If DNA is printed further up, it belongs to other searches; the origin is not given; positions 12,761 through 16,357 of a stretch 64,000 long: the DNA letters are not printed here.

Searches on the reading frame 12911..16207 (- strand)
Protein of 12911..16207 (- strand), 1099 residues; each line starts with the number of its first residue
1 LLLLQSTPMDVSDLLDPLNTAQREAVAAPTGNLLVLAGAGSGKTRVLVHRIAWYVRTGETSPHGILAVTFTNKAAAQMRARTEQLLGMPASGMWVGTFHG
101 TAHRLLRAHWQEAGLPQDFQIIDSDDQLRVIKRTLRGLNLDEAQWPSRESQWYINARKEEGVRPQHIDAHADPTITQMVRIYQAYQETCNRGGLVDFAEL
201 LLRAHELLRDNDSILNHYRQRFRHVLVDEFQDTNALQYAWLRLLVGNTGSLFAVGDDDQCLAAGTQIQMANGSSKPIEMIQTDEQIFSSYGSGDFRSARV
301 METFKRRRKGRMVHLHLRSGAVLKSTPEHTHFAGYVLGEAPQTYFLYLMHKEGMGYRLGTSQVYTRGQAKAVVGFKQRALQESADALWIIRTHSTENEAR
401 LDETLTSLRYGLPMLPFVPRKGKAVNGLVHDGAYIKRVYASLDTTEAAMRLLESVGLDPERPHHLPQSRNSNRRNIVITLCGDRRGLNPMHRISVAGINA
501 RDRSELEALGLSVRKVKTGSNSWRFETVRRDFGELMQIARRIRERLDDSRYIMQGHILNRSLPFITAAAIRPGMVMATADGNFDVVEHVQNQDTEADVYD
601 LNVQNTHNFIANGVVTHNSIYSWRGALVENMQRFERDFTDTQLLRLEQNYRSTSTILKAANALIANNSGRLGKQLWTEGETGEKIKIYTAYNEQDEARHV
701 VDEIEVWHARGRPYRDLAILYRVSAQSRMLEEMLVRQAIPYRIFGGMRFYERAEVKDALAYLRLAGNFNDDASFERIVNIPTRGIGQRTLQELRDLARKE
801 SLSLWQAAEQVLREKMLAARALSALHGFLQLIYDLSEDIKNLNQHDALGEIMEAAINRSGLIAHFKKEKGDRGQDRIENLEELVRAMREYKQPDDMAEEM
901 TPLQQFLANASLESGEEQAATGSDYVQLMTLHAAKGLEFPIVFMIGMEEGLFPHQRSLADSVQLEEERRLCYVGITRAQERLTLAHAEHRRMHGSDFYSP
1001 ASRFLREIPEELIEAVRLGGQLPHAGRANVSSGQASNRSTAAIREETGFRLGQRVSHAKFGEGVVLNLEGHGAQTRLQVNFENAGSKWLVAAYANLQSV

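Call 78: search_protein_families(library=pfam, proteins=[window:12911-16207:-], max_evalue=0.01)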
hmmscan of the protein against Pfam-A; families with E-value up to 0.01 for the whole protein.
window:12911-16207:- (1099 aa): 8 families
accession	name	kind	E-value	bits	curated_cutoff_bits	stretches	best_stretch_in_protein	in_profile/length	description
PF13361.12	UvrD_C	-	1.3e-82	278.5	25.6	1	645-987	2-348/350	UvrD-like helicase C-terminal domain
PF00580.27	UvrD-helicase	-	1.9e-82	277.5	23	1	18-260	1-251/271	UvrD/REP helicase N-terminal domain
PF13245.12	AAA_19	-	2.1e-22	80.1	25.1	1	22-264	1-133/134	AAA domain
PF14890.11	Intein_splicing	-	1.2e-14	54.9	35.8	1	541-618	114-155/155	Intein splicing domain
PF21196.3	PcrA_UvrD_tudor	-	6.2e-10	39.2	23.9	1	1052-1094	2-44/48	PcrA/UvrD tudor domain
PF13538.12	UvrD_C_2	-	3.2e-08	33.8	27.4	1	928-984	4-51/52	UvrD-like helicase C-terminal domain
PF13604.12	AAA_30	-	0.00083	19.6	27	0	18-82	2-66/191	AAA domain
PF05203.21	Hom_end_hint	-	0.0066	16.9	32.1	0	260-292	1-33/228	Hom_end-associated Hint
